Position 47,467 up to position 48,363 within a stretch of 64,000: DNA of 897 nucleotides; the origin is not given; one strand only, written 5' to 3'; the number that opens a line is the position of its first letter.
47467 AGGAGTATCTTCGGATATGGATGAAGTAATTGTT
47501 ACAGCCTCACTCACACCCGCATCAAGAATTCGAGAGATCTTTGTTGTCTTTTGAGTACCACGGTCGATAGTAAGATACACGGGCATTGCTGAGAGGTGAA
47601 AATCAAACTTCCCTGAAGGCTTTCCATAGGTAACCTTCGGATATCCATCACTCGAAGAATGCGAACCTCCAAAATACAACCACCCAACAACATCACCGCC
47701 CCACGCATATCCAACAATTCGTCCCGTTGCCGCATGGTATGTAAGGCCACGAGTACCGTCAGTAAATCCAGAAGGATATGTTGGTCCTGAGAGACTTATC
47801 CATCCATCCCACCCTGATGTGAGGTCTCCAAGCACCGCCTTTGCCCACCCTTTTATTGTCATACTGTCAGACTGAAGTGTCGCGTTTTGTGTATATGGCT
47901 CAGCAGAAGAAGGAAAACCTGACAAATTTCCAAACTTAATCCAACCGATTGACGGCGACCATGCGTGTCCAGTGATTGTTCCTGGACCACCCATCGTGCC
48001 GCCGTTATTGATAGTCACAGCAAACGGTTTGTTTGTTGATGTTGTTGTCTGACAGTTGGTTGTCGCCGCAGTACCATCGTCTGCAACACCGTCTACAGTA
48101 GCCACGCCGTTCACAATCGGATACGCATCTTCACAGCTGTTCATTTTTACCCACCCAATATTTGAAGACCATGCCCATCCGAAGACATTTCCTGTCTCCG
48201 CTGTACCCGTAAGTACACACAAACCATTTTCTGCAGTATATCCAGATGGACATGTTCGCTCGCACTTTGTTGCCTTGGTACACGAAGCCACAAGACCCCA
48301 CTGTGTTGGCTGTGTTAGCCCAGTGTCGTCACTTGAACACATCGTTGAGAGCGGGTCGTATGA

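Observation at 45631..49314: Three secreted proteins encoded immediately upstream of pilB-pilC, including a 750-aa protein with duplicated Cys modules, GW-type repeats and a PKD domain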

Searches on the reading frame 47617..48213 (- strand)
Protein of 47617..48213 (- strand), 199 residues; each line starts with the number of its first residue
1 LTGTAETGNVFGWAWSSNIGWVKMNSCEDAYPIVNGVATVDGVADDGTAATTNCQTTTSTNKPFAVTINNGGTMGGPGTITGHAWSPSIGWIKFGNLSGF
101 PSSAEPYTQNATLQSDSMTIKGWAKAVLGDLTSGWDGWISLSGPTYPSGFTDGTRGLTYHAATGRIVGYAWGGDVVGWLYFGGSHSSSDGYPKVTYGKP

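Call 21: find_related_loci(query=A1, collection=genome_contigs, flank=10000)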
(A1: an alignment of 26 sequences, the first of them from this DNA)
Query A1 (199 aa) in genome_contigs; peptide patterns used: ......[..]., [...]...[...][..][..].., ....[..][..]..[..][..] (x = any residue, [..] = any of these).
600 stretches matched a pattern (row limit reached: there are more); 495 encode a relative of the query (tblastn E <= 1e-3); the best 80 are kept; 80 distinct loci.
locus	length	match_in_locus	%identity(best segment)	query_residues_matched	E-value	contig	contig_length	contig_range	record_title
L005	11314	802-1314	50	1-181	8e-49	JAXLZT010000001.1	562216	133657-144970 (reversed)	MAG: Candidatus Paceibacterota bacterium isolate STL-PAT9 C4.155.fa-1, whole genome shotgun sequence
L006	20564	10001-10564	44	6-199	4e-43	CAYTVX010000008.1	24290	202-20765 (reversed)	MAG TPA_asm: uncultured Candidatus Saccharibacteria bacterium isolate SRP286056_co1_301 genome assembly, contig: NODE_23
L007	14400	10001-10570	38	8-192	6e-29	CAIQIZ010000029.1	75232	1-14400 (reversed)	uncultured bacterium isolate AM-2014_bin-3837 genome assembly, contig: bin-3837:29/31, whole genome shotgun sequence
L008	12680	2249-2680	42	12-181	5e-29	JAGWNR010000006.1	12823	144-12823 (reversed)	MAG: Patescibacteria group bacterium isolate REEB237 contig-150_7621, whole genome shotgun sequence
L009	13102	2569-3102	38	5-197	1e-26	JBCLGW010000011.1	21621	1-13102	Parcubacteria group bacterium isolate SLM_LV1_02b-J04 Node_11_length_21621_cov_83.606910, whole genome shotgun sequence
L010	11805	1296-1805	35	10-195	4e-26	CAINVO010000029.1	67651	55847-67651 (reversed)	uncultured bacterium isolate C24_bin-2235 genome assembly, contig: bin-2235:29/45, whole genome shotgun sequence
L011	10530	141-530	40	9-186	1e-25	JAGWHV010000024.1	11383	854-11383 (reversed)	MAG: Patescibacteria group bacterium isolate REEB1 contig-150_7333, whole genome shotgun sequence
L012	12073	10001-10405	40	9-181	9e-26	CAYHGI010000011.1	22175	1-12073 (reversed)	MAG TPA_asm: uncultured Candidatus Saccharibacteria bacterium isolate ERP119705_co12_309 genome assembly, contig: NODE_2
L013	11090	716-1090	42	9-181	8e-26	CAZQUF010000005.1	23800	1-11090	MAG TPA_asm: uncultured Candidatus Saccharibacteria bacterium isolate binchicken_co50_64 genome assembly, contig: NODE_2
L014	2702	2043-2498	38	10-192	7e-26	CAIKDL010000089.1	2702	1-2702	uncultured bacterium isolate AM-lipid-01-D7_bin-1316 genome assembly, contig: bin-1316:089/146, whole genome shotgun seq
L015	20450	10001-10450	38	7-181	1e-25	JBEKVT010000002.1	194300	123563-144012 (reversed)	MAG: Minisyncoccia bacterium isolate SPRUCE 610 SPRUCE_610_2, whole genome shotgun sequence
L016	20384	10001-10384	39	9-181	4e-25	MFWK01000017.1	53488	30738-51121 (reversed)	MAG: Candidatus Nomurabacteria bacterium RIFOXYD2_FULL_35_12 rifoxyd2_full_scaffold_350, whole genome shotgun sequence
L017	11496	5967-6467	37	8-181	6e-25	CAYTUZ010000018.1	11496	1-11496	MAG TPA_asm: uncultured Candidatus Saccharibacteria bacterium isolate binchicken_co50_16 genome assembly, contig: NODE_6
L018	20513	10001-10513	37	10-195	5e-25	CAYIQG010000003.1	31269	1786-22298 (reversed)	MAG TPA_asm: uncultured Candidatus Saccharibacteria bacterium isolate ERP119705_co3_300 genome assembly, contig: NODE_15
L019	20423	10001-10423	41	9-181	6e-24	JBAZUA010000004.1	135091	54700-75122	MAG: Candidatus Paceibacterota bacterium isolate SO_2017_GW1_216 NODE_927_length_135091_cov_1.828273_OW334_2017, whole g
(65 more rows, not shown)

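Call 31: predict_structure(alignment_id=A1)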
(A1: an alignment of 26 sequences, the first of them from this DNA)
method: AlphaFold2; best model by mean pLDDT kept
length: 199 residues; sequences in the alignment: 26
mean_pLDDT: 75.3   pTM: 0.75
mean pLDDT of the five models: 75.3, 74.9, 71.9, 71.6, 69.6
residues with pLDDT >= 90: 66; 70-90: 67; 50-70: 36; < 50: 30
segments of 3 or more residues with pLDDT < 50: 1-5, 47-51, 55-59, 185-199
pLDDT, mean of each block of 10 residues (from residue 1): 54 89 77 56 50 49 83 86 90 93 84 90 89 81 81 79 86 92 55 39
secondary structure, 60 per line:
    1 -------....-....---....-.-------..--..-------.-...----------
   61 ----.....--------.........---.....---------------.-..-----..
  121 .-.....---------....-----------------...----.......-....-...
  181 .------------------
elements in order: E8-11 E13-16 E20-23 E65-69 E78-86 E90-94 E119-121 E123-127 E137-140 E158-160 E165-171 H173-176 E178-181

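Call 70: search_solved_structures(query=A1, max_evalue=10)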
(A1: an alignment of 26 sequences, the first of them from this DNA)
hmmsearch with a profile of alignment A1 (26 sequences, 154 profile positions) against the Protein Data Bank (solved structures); distinct sequences matched with E-value up to 10: 1.
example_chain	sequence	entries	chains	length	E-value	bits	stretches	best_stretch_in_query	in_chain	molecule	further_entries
6qg8_A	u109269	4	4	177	0.6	13.1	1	45-120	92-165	Apoptosis regulator Bcl-2,Bcl-2-like protein 1,Apoptosis regulator Bcl-2,Bcl-2-like protei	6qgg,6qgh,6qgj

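Call 74: find_related_loci(query=A1, collection=viral_contigs, flank=8000)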
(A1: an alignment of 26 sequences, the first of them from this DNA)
Query A1 (199 aa) in viral_contigs; peptide patterns used: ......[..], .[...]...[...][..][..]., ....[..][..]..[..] (x = any residue, [..] = any of these).
29 stretches matched a pattern, but none encodes a relative of the query by tblastn (E <= 1e-3).
